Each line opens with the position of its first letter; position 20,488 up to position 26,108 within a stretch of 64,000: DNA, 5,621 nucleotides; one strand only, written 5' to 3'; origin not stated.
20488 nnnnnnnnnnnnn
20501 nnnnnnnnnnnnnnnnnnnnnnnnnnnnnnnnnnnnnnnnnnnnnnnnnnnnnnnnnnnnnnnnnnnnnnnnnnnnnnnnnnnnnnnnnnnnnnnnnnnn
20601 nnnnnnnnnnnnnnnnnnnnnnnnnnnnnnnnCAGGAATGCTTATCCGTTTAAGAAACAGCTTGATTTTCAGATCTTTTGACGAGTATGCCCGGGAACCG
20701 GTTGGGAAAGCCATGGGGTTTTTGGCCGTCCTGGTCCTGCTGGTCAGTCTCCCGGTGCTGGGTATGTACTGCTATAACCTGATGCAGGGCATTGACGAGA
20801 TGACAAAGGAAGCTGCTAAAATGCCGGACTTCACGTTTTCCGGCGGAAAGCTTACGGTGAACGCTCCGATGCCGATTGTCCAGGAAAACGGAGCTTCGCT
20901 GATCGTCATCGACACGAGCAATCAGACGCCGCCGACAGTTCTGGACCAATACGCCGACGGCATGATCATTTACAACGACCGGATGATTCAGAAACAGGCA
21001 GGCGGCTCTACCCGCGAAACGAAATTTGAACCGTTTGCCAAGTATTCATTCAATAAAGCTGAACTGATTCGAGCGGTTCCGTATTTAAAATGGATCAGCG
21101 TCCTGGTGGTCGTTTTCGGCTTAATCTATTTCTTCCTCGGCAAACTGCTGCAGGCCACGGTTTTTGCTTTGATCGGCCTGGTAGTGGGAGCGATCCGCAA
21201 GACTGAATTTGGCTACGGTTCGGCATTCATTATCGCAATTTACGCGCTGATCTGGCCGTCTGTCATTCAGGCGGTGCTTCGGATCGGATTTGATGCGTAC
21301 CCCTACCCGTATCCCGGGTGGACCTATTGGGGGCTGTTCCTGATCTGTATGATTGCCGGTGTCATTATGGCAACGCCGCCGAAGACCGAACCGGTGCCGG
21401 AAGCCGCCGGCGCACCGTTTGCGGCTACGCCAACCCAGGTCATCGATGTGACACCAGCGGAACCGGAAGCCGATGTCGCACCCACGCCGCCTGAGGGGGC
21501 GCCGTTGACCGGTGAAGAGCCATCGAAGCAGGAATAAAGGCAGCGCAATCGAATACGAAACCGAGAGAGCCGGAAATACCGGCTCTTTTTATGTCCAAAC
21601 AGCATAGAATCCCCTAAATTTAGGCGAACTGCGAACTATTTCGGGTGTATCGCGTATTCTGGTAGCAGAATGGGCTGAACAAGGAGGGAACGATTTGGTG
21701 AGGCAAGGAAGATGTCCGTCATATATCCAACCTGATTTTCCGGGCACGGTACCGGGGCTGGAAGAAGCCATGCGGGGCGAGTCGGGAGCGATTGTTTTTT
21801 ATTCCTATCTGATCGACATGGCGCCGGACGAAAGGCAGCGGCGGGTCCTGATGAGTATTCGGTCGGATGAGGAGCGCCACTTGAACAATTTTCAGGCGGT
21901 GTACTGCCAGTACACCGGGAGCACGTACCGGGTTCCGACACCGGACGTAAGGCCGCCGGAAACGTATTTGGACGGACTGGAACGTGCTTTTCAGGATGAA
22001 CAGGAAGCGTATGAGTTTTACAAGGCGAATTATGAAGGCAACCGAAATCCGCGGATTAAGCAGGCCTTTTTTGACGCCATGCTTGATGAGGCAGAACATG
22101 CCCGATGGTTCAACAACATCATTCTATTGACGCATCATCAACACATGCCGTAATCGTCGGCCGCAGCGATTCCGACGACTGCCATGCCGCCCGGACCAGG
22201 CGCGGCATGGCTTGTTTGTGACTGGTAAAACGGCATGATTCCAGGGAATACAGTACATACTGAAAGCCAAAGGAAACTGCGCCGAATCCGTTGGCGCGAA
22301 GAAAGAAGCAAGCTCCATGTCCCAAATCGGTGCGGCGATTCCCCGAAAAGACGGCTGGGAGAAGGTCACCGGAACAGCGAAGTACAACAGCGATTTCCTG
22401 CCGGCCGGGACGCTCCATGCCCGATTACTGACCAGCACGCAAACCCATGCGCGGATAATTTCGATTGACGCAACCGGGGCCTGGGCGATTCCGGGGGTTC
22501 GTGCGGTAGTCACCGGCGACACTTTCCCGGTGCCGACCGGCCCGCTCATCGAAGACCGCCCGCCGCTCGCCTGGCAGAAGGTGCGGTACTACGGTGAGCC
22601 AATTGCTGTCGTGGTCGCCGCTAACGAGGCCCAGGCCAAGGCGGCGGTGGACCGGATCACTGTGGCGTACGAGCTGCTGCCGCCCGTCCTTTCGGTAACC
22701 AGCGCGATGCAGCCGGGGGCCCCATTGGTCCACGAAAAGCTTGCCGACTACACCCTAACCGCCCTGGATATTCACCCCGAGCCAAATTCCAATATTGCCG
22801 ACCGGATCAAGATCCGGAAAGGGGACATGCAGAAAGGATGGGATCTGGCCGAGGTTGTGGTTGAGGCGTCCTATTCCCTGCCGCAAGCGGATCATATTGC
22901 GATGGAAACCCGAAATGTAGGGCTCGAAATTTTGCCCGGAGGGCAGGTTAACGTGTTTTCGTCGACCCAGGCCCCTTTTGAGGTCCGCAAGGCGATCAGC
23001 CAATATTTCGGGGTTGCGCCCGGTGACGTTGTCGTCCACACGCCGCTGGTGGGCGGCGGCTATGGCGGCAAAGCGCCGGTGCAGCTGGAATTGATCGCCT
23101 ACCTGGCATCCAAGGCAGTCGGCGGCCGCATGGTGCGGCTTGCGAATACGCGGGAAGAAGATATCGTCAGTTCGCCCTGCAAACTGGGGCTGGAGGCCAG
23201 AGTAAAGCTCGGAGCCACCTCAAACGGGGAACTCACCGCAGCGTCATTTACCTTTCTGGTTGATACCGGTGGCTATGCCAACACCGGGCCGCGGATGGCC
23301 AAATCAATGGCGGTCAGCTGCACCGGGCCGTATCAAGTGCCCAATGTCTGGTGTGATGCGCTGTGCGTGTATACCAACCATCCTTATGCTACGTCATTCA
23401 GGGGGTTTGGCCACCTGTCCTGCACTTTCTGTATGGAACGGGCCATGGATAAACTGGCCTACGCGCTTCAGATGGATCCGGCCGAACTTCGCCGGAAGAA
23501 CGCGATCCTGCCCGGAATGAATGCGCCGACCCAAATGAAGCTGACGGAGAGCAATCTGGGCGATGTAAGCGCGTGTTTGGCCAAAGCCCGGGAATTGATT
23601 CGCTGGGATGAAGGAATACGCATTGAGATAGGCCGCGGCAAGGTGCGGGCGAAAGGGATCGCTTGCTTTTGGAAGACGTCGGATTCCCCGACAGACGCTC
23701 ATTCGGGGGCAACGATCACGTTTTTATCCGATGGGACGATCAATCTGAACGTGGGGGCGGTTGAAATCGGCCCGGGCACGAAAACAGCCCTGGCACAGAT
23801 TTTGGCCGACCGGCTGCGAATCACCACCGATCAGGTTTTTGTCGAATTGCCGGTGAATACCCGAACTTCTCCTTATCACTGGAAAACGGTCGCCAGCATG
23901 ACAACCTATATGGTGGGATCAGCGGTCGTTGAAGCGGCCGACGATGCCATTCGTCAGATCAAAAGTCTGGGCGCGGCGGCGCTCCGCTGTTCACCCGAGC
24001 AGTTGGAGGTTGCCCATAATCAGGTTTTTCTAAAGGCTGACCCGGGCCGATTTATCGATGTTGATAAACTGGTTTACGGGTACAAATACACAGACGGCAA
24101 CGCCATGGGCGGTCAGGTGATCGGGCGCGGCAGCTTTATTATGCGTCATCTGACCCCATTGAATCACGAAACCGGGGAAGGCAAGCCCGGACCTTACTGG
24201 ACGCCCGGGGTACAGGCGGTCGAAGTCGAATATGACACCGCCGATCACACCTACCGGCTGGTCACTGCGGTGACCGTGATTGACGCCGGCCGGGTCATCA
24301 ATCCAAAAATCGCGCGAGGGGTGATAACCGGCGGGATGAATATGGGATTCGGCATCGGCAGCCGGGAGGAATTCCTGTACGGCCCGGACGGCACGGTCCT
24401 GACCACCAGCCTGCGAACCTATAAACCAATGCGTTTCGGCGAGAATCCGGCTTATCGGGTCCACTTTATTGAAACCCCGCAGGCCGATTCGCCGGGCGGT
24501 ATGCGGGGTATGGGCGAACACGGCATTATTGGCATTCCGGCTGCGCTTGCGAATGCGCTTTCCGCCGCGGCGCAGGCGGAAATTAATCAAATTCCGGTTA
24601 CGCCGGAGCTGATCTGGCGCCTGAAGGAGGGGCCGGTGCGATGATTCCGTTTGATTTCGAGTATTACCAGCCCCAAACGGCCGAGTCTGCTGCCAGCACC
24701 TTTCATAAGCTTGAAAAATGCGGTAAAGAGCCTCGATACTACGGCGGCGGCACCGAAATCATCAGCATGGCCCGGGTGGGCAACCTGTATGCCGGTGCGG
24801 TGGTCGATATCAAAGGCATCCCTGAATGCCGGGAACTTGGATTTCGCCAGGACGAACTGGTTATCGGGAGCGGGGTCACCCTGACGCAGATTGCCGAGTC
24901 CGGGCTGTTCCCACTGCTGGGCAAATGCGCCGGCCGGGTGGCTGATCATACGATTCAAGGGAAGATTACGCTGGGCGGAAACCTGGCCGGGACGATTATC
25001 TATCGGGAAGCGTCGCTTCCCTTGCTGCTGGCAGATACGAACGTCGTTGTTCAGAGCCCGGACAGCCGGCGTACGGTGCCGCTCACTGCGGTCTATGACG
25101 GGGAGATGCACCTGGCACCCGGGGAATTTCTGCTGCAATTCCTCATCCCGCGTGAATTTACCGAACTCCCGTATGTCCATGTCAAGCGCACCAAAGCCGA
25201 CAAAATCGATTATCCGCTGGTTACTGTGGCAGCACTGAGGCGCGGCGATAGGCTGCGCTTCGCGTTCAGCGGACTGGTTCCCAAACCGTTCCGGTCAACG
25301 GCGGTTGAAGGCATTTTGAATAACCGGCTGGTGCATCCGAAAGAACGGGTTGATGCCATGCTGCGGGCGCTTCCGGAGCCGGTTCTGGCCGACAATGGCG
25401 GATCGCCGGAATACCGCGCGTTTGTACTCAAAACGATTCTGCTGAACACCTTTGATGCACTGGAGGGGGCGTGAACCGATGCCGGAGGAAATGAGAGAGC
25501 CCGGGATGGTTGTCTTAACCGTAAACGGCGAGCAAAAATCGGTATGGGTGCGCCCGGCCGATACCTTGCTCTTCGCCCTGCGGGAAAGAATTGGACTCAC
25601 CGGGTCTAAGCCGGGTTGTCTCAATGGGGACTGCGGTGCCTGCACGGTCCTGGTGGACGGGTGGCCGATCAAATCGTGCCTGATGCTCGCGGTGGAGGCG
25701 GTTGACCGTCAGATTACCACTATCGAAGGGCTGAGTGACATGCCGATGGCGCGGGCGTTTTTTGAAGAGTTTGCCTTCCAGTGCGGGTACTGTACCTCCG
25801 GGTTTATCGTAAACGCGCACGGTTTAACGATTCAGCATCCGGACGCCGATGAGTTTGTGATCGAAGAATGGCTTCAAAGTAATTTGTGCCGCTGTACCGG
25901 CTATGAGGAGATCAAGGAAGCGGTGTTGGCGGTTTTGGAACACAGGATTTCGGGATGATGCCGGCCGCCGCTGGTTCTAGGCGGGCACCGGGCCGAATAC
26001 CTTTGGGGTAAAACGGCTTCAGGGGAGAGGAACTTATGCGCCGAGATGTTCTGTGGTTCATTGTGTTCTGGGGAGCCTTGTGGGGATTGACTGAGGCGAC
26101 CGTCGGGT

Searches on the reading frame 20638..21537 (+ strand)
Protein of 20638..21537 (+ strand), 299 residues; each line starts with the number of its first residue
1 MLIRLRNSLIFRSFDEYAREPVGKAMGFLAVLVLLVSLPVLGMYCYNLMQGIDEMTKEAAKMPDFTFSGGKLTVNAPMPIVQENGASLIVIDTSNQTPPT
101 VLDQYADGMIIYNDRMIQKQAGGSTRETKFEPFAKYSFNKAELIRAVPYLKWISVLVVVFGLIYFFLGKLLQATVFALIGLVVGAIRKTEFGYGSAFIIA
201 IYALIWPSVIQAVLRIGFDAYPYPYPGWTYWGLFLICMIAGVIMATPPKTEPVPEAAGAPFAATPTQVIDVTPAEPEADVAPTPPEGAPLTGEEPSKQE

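Call 30: search_protein_families(library=pfam, proteins=[window:20638-21537:+], max_evalue=0.001)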
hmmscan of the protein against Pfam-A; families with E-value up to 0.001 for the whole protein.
window:20638-21537:+ (299 aa): 1 family
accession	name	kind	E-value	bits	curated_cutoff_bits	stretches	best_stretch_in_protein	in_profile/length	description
PF06691.16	DUF1189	-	7.3e-39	134.2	28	1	13-239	13-241/244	Protein of unknown function (DUF1189)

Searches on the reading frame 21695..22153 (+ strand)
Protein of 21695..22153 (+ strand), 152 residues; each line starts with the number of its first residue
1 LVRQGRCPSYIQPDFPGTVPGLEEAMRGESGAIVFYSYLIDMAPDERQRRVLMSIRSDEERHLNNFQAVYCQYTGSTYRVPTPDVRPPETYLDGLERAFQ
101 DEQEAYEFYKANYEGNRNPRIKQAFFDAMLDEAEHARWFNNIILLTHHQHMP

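Call 30: search_protein_families(library=pfam, proteins=[window:21695-22153:+], max_evalue=0.001)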
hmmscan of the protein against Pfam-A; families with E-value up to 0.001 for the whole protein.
window:21695-22153:+ (152 aa): 2 families
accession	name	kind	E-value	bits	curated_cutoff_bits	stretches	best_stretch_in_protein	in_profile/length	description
PF02915.23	Rubrerythrin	-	2.3e-11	44.6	22.8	1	22-141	3-135/137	Rubrerythrin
PF03232.19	COQ7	-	4.7e-05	23.5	23.5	0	28-70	13-56/169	Ubiquinone biosynthesis protein COQ7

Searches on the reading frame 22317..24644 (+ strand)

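Call 30: search_protein_families(library=pfam, proteins=[window:22317-24644:+], max_evalue=0.001)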
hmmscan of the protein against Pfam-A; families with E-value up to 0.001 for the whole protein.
window:22317-24644:+ (775 aa): 3 families
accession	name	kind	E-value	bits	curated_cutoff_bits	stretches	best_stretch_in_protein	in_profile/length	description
PF02738.23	MoCoBD_1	-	3.6e-71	239.6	27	1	152-396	1-244/244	Molybdopterin cofactor-binding domain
PF20256.3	MoCoBD_2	-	1.8e-63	215.1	27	1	424-711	2-283/283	Molybdopterin cofactor-binding domain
PF01315.27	Ald_Xan_dh_C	-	1.8e-22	80.1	31.3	1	18-121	1-109/110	Aldehyde oxidase and xanthine dehydrogenase, a/b hammerhead domain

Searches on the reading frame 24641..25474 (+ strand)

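Call 30: search_protein_families(library=pfam, proteins=[window:24641-25474:+], max_evalue=0.001)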
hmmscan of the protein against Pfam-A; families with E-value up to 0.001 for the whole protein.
window:24641-25474:+ (277 aa): 2 families
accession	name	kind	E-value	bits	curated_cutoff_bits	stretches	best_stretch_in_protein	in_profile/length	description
PF00941.27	FAD_binding_5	-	1.2e-27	97.3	27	1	5-171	2-169/170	FAD binding domain in molybdopterin dehydrogenase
PF03450.22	CO_deh_flav_C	-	7.7e-05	23.2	25.5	1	186-271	8-99/102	CO dehydrogenase flavoprotein C-terminal domain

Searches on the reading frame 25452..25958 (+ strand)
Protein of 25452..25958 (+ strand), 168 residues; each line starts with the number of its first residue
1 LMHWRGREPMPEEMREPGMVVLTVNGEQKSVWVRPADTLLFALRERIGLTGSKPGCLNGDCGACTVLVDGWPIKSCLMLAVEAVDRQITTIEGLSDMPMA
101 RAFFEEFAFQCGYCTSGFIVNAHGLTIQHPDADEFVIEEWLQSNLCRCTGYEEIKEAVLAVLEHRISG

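Call 30: search_protein_families(library=pfam, proteins=[window:25452-25958:+], max_evalue=0.001)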
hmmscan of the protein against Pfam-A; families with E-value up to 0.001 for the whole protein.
window:25452-25958:+ (168 aa): 3 families
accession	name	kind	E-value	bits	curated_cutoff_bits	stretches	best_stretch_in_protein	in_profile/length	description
PF01799.25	Fer2_2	-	1.9e-23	82.8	30.3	1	90-158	1-74/75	[2Fe-2S] binding domain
PF00111.32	Fer2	-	5.7e-07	29.8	21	1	23-75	2-54/77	2Fe-2S iron-sulfur cluster binding domain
PF13085.11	Fer2_3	-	8.4e-06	26.2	27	1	55-101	51-96/107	2Fe-2S iron-sulfur cluster binding domain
